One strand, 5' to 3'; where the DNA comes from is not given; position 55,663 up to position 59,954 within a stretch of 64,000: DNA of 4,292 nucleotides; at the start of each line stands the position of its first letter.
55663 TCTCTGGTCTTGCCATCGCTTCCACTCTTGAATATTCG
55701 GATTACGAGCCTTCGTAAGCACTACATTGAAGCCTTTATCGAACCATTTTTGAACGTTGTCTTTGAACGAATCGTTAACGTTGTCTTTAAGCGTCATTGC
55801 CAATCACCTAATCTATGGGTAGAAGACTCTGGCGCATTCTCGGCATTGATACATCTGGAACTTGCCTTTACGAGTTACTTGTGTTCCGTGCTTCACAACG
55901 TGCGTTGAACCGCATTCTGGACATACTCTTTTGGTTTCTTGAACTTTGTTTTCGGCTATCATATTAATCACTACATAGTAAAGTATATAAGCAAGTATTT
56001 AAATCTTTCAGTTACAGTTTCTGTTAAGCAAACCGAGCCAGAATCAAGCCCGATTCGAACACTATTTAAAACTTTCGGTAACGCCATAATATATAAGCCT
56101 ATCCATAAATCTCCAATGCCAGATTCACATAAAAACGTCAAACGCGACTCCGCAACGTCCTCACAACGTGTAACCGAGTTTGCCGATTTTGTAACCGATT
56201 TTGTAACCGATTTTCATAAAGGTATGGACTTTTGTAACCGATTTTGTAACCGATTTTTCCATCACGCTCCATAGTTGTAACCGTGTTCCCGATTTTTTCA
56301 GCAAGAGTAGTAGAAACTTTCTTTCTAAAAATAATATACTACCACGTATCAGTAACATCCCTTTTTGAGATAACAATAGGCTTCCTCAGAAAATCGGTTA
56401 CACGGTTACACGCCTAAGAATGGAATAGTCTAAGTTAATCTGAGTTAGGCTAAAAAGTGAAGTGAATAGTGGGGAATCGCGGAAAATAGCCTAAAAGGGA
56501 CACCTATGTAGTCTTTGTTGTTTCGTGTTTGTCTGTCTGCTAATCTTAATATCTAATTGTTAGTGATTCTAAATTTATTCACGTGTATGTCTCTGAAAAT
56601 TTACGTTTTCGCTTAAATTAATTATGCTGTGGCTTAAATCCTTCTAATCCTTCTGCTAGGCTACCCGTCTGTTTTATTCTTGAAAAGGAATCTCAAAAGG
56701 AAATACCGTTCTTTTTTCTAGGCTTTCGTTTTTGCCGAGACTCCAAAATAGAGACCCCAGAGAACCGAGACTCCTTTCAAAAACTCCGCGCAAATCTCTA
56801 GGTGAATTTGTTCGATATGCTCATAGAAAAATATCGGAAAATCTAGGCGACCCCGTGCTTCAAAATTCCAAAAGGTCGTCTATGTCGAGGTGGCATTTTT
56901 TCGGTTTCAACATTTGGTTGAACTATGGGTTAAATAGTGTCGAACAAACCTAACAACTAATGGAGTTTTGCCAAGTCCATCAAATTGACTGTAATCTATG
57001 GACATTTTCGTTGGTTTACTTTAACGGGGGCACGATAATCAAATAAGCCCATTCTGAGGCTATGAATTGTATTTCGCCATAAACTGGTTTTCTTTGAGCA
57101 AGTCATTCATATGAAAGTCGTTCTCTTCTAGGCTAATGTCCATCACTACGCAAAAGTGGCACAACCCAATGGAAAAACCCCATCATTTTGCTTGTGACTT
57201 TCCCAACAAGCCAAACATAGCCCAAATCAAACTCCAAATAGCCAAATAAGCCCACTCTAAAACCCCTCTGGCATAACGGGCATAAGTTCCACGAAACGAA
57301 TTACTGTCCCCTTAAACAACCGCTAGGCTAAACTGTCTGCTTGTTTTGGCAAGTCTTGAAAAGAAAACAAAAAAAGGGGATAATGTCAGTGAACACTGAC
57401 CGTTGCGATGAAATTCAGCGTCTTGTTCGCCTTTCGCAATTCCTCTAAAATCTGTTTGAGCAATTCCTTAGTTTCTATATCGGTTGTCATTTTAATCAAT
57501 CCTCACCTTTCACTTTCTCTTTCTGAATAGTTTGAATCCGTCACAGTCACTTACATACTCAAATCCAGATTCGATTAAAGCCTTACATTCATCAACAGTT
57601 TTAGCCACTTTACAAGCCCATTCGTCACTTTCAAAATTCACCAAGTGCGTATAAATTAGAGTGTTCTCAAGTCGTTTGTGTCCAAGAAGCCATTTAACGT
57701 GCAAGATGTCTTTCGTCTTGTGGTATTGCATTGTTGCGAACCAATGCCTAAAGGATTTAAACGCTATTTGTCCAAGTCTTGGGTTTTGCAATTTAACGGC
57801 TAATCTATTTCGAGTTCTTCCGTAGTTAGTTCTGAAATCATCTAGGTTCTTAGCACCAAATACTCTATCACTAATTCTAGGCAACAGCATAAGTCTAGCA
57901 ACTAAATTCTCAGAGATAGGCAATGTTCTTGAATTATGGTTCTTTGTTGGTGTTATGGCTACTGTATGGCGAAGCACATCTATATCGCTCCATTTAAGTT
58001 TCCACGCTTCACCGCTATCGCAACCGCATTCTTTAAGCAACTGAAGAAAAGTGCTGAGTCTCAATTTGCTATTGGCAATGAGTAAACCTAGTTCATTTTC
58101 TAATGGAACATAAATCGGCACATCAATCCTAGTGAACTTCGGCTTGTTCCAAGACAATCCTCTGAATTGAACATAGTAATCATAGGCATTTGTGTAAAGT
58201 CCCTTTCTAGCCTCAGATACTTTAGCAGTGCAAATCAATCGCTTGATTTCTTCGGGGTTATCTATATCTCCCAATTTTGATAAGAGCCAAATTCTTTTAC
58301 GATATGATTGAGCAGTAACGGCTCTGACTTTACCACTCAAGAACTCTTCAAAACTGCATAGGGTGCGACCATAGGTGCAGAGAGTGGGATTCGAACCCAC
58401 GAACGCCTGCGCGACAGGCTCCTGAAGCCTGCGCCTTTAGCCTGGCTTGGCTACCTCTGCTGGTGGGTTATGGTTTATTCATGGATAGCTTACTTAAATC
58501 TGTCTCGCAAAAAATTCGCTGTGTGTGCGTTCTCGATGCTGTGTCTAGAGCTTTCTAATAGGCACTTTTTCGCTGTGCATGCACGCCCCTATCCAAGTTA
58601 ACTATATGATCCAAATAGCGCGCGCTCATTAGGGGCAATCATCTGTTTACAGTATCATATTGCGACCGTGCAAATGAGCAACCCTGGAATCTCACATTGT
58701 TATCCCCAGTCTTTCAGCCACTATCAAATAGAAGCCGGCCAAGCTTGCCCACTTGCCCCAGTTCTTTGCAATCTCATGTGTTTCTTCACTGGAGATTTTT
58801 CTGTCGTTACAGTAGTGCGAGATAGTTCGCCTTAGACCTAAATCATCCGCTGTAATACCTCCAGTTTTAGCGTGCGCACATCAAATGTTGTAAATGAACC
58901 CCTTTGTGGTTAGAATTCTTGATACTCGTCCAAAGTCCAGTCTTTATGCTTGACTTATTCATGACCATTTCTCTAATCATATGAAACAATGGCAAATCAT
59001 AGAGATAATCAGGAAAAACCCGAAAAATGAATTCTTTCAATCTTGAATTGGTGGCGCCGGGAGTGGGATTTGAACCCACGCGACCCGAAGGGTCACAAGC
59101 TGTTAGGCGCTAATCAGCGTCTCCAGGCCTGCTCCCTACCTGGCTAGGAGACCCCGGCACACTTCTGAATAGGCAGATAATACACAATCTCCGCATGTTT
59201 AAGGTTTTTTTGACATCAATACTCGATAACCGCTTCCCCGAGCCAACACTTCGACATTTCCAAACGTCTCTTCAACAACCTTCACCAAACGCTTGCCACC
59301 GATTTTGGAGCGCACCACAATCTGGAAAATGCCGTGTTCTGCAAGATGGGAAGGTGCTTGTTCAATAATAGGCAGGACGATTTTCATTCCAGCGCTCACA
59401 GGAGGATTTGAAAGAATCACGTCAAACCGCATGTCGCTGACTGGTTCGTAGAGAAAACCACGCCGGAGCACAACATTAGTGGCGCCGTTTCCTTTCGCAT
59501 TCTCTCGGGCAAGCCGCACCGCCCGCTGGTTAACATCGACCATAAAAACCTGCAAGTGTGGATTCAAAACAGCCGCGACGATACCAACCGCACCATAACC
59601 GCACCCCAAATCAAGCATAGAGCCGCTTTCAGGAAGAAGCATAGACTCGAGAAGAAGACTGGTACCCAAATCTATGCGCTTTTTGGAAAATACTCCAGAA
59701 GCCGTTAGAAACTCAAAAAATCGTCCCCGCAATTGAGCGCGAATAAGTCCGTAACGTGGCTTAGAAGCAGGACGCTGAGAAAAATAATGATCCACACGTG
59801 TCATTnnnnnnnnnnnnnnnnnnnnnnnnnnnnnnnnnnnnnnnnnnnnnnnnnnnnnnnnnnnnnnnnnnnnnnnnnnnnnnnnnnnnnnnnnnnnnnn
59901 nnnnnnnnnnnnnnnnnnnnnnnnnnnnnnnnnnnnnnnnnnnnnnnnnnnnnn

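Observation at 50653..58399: ~7.75-kb integrated plasmid/virus-like element at tRNA-Leu(CAG)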

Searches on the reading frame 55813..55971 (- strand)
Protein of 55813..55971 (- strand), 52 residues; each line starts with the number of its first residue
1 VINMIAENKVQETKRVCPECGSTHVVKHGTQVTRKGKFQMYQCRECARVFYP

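Call 7: search_protein_families(library=pfam, proteins=[window:55813-55971:-], max_evalue=0.1)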
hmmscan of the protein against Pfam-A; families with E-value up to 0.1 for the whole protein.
window:55813-55971:- (52 aa): 31 families (the best 25 are shown)
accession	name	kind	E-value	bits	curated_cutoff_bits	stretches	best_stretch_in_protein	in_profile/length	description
PF03811.18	Zn_ribbon_InsA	-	0.00011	22.3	26.1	1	17-46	8-34/35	InsA N-terminal domain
PF12760.12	Zn_ribbon_IS1595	-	0.00013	22.3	25.4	1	14-48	18-45/46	Transposase zinc-ribbon domain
PF09723.15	Zn_ribbon_8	-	0.0003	21.2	34.4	1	12-27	24-39/41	Zinc ribbon domain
PF04606.18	Ogr_Delta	-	0.00034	20.9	26.3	1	17-46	2-33/47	Ogr/Delta-like zinc finger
PF23451.1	Zn_ribbon_PaaD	-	0.00087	19.3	27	1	11-50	11-49/53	PaaD zinc beta ribbon domain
PF12172.15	zf-ChsH2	-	0.001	19.2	23.2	0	36-52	7-23/37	ChsH2, rubredoxin-like zinc ribbon domain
PF08271.17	Zn_Ribbon_TF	-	0.003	17.5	29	1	16-26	2-12/43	TFIIB zinc-binding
PF25208.1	DUF7838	-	0.0035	17.7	28.5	1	11-47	3-40/55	Domain of unknown function (DUF7838)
PF08772.16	Zn_ribbon_NOB1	-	0.004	17.7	24.9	1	11-42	20-51/72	Nin one binding (NOB1) Zn-ribbon like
PF19108.5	DUF5795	-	0.004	17.6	27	1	5-47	27-68/74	Family of unknown function (DUF5795)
PF10071.14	DUF2310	-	0.0055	16.4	25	1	4-47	208-246/255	Zn-ribbon-containing, possibly nucleic-acid-binding protein (DUF2310)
PF16919.11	PknG_rubred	-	0.0091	16.4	28.5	1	5-49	27-67/74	Protein kinase G rubredoxin domain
PF14690.11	Zn_ribbon_ISL3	-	0.01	16.7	25.5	1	15-32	3-22/47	zinc-finger of transposase IS204/IS1001/IS1096/IS1165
PF09297.16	Zn_ribbon_NUD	-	0.012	15.8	24.8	1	11-24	18-31/32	NADH pyrophosphatase zinc ribbon domain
PF07754.17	HVO_2753_ZBP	-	0.013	15.7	33.2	1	11-46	13-45/46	Small zinc finger protein HVO_2753-like, Zn-binding pocket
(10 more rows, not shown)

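Call 8: search_protein_families(library=phrogs, proteins=[window:55813-55971:-], max_evalue=0.1)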
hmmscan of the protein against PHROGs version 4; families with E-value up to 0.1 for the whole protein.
window:55813-55971:- (52 aa): 20 families
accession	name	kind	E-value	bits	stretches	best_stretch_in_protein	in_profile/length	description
phrog_403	-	DNA, RNA and nucleotide metabolism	8.8e-09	35.7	1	9-48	258-299/321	DNA polymerase exonuclease subunit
phrog_10675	-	unknown function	2.7e-05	25.3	1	11-50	2-41/98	-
phrog_28897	-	unknown function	0.0018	19.5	1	11-46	5-37/68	-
phrog_1191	-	integration and excision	0.0033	18.5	1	16-50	7-39/90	transposase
phrog_6504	-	unknown function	0.0045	18.2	1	16-51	9-45/61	-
phrog_13157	-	unknown function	0.0045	18.1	1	5-47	8-48/56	-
phrog_1934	-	unknown function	0.0068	17.3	1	8-47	7-50/144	-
phrog_38225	-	unknown function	0.014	16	1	12-29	13-30/36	-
phrog_17873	-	unknown function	0.025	15.9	0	7-31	6-30/69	-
phrog_36039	-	unknown function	0.027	16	1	3-48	6-51/85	-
phrog_95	-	integration and excision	0.029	14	1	16-48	378-408/651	integrase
phrog_603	-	transcription regulation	0.03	15.3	1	8-47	60-101/227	transcriptional regulator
phrog_1474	-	unknown function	0.031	15.4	1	9-50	54-91/99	unknown function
phrog_6081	-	unknown function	0.038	14.5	1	9-51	112-154/169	-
phrog_17723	-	unknown function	0.043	14.8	1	17-46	7-35/47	-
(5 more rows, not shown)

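Call 43: search_protein_families(library=ncbifam, proteins=[window:55813-55971:-], max_evalue=0.1)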
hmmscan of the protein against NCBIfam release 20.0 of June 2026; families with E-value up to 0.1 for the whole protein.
window:55813-55971:- (52 aa): 22 families
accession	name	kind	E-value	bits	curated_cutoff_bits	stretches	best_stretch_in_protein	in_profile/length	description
NF050000.1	IS1_IS1595_Zn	domain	2e-09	37.9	28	1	17-50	1-31/34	IS1/IS1595 family N-terminal zinc-binding domain-containing protein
NF048018.1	IS256_N_4Cys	domain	2.7e-07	31.1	27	1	17-50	2-31/31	transposase-like zinc-binding domain-containing protein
NF033558.1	transpos_IS1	equivalog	4.6e-06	26.7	100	1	17-50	1-31/199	IS1 family transposase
NF047912.1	ECs_2282_CxxC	subfamily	3.7e-05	23.5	37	1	16-50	4-37/60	ECs_2282 family putative zinc-binding protein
NF001669.0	PRK00432.1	equivalog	0.0023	17.9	54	1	5-29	17-41/58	30S ribosomal protein S27ae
TIGR02605.1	CxxC_CxxC_SSSS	subfamily_domain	0.0026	17.8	31.3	1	12-30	24-42/52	FmdB family zinc ribbon protein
NF047723.1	TransFacS4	equivalog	0.0049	17.3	120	1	14-50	60-90/90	transcription factor S4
NF048019.1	IS256_Zn_var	equivalog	0.0071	15.6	150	1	19-50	2-29/304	IS256 family transposase, variant Zn-binding type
TIGR03655.1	anti_R_Lar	subfamily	0.01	16.1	39.6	1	17-47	4-35/55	Lar family restriction alleviation protein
NF041912.1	HVO_0758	equivalog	0.011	15.7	70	1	12-23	40-51/55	HVO_0758 family zinc finger protein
TIGR02159.1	PA_CoA_Oxy4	equivalog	0.012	16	108.15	1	10-50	101-140/146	1,2-phenylacetyl-CoA epoxidase subunit PaaD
TIGR04165.1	methano_modCys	hypoth_equivalog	0.013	15.7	60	1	9-50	2-46/50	TIGR04165 family Cys-rich peptide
NF011481.0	PRK14890.1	equivalog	0.016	15.2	61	1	11-46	24-56/61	putative Zn-ribbon RNA-binding protein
NF033497.1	rubre_like_arch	subfamily_domain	0.016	14.9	32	0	12-22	14-24/34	rubrerythrin-like domain-containing protein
NF041913.1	HVO_2142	equivalog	0.019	14.8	90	1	5-44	2-40/48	HVO_2142 family zinc finger protein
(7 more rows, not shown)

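Call 97: search_protein_families(library=padloc, proteins=[window:55813-55971:-], max_evalue=0.01)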
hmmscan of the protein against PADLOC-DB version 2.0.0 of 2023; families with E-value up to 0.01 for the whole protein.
window:55813-55971:- (52 aa): 1 family
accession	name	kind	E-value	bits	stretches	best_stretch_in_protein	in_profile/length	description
PDLC04548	PDC-M26B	-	8.2e-05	18.8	1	7-48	773-814/857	-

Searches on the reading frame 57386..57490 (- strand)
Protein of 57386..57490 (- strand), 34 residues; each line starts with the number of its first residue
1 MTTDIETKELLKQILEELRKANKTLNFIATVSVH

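Call 97: search_protein_families(library=padloc, proteins=[window:57386-57490:-], max_evalue=0.01)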
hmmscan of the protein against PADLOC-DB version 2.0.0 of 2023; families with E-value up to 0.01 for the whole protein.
window:57386-57490:- (34 aa): 0 families

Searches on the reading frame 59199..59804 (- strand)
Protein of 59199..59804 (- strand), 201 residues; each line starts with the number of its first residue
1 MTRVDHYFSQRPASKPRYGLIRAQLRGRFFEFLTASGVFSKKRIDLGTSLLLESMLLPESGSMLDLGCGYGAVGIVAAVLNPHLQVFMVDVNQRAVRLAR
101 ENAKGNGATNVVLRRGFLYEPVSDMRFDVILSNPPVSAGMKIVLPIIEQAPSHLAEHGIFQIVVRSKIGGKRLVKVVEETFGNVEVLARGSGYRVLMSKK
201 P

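Call 111: find_encoding_contigs(protein=window:59199-59804:-, flank=10000, max_places=10)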
Protein window:59199-59804:- (201 aa): 1 contig read that carries it; 1 place shown.
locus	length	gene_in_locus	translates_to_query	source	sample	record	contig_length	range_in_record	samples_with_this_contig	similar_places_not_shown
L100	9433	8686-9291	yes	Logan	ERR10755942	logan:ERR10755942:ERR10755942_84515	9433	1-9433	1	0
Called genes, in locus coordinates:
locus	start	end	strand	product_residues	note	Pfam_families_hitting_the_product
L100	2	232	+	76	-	?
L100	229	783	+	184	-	PF01655:Ribosomal_L32e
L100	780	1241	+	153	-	PF01280:Ribosomal_L19e, PF25476:Ribosomal_L19e_C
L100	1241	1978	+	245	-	PF17144:Ribosomal_L5e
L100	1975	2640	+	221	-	PF00333:Ribosomal_S5, PF03719:Ribosomal_S5_C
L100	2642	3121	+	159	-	PF00327:Ribosomal_L30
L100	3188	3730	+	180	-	PF00011:HSP20 (weak), PF17886:ArsA_HSP20 (weak)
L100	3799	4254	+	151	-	PF00828:Ribosomal_L27A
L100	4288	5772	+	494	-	PF10559:Plug_translocon, PF00344:SecY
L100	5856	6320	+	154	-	PF01956:EMC3_TMCO1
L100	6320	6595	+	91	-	PF01199:Ribosomal_L34e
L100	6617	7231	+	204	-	PF02224:Cytidylate_kin (faint), PF13189:Cytidylate_kin2, PF13207:AAA_17 (weak), PF13238:AAA_18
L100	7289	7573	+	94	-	-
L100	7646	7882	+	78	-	PF08068:DKCLD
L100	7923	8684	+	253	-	PF01509:TruB_N, PF21238:Pus10_C (faint), PF16198:TruB_C_2, PF01472:PUA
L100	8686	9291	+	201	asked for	PF05175:MTS, PF06325:PrmA, PF13649:Methyltransf_25, PF13847:Methyltransf_31, PF08241:Methyltransf_11 (weak), PF08242:Methyltransf_12 (weak)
